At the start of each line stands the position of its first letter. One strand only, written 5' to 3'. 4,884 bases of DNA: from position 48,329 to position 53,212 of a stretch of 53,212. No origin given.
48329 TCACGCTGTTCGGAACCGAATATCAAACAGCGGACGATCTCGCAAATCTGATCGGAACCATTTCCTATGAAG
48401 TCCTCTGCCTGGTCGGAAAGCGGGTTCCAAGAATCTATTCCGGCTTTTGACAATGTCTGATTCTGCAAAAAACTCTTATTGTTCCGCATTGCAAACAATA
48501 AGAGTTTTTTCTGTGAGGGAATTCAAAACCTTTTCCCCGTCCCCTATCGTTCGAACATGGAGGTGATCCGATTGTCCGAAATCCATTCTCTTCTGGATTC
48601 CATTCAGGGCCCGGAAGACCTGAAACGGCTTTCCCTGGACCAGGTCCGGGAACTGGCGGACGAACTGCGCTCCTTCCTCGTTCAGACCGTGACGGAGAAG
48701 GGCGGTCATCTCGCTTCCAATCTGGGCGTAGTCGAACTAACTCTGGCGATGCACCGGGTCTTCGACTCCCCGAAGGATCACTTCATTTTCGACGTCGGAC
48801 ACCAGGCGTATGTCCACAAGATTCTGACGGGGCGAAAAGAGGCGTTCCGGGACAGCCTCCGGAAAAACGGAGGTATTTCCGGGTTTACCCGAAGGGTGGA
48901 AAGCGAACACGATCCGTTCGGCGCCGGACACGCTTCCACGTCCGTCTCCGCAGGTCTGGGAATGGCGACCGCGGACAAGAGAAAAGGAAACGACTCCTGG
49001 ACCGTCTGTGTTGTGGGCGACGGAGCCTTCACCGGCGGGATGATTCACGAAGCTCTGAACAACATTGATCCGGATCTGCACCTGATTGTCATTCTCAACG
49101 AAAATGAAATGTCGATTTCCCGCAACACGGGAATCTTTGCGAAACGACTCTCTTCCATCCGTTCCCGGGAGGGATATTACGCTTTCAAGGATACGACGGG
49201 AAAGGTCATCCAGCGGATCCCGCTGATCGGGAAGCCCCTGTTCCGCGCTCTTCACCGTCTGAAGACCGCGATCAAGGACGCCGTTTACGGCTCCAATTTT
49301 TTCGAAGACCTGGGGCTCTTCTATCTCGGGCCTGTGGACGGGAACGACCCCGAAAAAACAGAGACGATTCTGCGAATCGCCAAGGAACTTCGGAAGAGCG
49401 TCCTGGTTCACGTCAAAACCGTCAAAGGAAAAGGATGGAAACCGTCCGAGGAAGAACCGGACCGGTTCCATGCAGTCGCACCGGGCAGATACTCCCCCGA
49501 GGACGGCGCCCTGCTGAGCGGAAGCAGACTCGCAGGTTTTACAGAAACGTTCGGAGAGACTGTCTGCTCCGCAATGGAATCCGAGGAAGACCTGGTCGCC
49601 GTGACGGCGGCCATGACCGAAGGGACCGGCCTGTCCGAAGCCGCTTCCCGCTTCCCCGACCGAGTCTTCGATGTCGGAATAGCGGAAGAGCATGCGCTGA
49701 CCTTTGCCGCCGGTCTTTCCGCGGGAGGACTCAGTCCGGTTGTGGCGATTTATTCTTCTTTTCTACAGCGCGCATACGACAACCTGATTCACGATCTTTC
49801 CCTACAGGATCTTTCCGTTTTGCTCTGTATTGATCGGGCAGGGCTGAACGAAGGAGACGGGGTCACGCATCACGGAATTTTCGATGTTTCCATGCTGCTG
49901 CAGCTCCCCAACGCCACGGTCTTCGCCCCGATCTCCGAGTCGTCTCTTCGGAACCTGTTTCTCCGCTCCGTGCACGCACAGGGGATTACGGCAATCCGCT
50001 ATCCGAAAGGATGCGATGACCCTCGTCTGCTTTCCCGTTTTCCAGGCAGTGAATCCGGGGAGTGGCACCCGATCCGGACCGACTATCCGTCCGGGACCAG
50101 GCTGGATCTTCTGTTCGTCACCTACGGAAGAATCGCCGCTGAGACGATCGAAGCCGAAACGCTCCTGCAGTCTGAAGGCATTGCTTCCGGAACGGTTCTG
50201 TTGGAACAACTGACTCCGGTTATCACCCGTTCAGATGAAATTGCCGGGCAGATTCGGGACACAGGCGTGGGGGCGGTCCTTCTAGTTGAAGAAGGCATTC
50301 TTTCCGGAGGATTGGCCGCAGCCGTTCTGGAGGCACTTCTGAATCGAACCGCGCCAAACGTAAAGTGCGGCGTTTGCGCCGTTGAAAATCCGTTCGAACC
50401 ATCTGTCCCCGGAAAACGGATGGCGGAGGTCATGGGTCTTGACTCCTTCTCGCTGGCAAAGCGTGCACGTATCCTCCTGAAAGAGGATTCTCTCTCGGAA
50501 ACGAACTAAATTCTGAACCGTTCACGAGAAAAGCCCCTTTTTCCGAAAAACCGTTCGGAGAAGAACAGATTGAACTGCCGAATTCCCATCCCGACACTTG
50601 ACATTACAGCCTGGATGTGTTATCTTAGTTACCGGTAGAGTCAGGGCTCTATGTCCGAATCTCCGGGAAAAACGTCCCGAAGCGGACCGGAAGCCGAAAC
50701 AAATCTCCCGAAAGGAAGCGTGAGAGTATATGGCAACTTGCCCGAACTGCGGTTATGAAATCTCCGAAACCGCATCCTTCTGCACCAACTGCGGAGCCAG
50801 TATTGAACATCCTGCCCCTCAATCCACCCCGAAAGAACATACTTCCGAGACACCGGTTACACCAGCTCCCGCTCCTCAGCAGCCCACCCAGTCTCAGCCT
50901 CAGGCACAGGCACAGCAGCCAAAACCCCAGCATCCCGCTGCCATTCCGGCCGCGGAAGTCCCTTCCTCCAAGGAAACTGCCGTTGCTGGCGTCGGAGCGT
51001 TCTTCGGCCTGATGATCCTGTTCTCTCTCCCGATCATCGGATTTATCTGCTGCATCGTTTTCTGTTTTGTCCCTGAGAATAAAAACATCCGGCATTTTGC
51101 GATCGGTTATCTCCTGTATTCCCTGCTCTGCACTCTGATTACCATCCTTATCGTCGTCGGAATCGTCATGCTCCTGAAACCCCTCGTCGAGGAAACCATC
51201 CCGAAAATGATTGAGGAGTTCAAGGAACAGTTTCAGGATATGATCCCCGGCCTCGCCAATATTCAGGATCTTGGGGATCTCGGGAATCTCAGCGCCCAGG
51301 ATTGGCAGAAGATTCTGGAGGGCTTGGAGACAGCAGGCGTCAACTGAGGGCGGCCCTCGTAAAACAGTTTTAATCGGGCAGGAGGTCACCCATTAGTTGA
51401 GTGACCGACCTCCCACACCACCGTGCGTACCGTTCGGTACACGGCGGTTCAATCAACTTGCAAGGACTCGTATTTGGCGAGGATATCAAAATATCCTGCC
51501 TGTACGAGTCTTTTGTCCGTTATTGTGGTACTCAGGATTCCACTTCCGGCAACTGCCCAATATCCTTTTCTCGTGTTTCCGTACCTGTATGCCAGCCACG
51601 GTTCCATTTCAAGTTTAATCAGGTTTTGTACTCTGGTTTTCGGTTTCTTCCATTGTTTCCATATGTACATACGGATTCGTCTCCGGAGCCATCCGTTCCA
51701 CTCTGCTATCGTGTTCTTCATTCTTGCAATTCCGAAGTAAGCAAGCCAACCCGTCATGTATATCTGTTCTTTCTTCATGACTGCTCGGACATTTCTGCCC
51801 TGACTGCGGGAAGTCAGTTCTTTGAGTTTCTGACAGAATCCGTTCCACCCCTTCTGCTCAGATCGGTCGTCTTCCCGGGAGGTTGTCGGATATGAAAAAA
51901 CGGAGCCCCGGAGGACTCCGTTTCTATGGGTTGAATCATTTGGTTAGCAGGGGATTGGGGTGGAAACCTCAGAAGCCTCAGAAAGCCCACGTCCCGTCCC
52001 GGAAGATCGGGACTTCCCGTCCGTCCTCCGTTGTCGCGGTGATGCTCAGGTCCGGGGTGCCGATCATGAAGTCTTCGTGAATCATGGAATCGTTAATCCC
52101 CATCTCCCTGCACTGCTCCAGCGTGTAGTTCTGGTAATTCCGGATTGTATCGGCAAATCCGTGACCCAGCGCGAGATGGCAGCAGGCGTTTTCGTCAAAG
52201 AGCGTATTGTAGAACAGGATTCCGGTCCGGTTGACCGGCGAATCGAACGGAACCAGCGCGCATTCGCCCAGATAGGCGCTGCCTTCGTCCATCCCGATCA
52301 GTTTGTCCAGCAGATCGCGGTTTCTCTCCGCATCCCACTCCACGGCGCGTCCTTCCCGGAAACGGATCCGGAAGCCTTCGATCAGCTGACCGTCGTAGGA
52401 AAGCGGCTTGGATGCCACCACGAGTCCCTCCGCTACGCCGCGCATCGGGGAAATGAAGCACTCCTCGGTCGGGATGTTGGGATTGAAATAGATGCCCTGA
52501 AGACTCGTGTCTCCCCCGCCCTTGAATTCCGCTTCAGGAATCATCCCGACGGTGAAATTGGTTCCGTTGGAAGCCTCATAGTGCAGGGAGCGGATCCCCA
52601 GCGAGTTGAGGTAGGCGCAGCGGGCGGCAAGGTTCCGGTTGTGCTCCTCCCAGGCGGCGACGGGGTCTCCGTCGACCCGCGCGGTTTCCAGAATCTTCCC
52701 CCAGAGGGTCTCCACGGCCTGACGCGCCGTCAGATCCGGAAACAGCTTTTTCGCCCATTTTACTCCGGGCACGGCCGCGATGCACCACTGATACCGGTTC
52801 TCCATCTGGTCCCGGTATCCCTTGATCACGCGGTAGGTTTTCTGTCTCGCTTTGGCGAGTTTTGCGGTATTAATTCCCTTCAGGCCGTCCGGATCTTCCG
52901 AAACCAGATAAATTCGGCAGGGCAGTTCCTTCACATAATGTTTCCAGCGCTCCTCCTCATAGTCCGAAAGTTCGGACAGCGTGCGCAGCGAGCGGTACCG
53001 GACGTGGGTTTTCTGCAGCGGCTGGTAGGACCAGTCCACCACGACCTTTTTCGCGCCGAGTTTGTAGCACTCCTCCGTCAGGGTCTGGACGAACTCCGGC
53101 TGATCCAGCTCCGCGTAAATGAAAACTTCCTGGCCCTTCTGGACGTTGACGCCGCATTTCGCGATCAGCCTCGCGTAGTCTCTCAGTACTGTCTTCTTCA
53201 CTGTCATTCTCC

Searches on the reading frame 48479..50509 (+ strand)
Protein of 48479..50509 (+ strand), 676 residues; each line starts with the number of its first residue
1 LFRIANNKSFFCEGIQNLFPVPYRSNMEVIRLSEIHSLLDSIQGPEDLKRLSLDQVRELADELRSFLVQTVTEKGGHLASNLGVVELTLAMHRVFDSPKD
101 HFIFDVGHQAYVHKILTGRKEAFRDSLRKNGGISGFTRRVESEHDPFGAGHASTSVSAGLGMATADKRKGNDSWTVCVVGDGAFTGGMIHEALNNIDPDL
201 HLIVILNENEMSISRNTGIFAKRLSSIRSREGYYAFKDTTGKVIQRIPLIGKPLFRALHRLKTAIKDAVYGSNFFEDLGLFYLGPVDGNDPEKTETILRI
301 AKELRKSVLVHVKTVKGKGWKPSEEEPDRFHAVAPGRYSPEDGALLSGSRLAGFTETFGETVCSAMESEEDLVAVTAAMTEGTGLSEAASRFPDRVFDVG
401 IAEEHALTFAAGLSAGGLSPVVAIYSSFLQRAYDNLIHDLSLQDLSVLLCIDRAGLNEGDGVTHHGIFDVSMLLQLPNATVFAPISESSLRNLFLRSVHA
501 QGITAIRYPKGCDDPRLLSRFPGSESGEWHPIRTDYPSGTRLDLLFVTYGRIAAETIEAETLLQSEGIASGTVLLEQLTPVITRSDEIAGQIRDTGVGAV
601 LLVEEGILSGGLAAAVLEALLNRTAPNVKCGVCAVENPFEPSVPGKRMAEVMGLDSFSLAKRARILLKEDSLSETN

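Call 15: search_protein_families(library=pfam, proteins=[window:48479-50509:+], max_evalue=0.0001)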
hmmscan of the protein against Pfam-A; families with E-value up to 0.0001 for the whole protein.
window:48479-50509:+ (676 aa): 3 families
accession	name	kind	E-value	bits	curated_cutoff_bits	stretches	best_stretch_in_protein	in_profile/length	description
PF13292.11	DXP_synthase_N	-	4e-104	348.2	21.2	1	39-314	1-274/274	1-deoxy-D-xylulose-5-phosphate synthase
PF02779.29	Transket_pyr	-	6e-37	127.4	27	1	355-511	6-170/174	Transketolase, pyrimidine binding domain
PF00676.26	E1_dh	-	3.2e-05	23.5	22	0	152-209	103-161/300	Dehydrogenase E1 component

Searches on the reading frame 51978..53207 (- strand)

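Call 15: search_protein_families(library=pfam, proteins=[window:51978-53207:-], max_evalue=0.0001)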
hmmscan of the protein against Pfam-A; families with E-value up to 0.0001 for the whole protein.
window:51978-53207:- (409 aa): 1 family
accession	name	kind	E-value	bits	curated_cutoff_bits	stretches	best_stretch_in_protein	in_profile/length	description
PF02073.20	Peptidase_M29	-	4.8e-154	513.5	27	1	6-407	3-406/406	Thermophilic metalloprotease (M29)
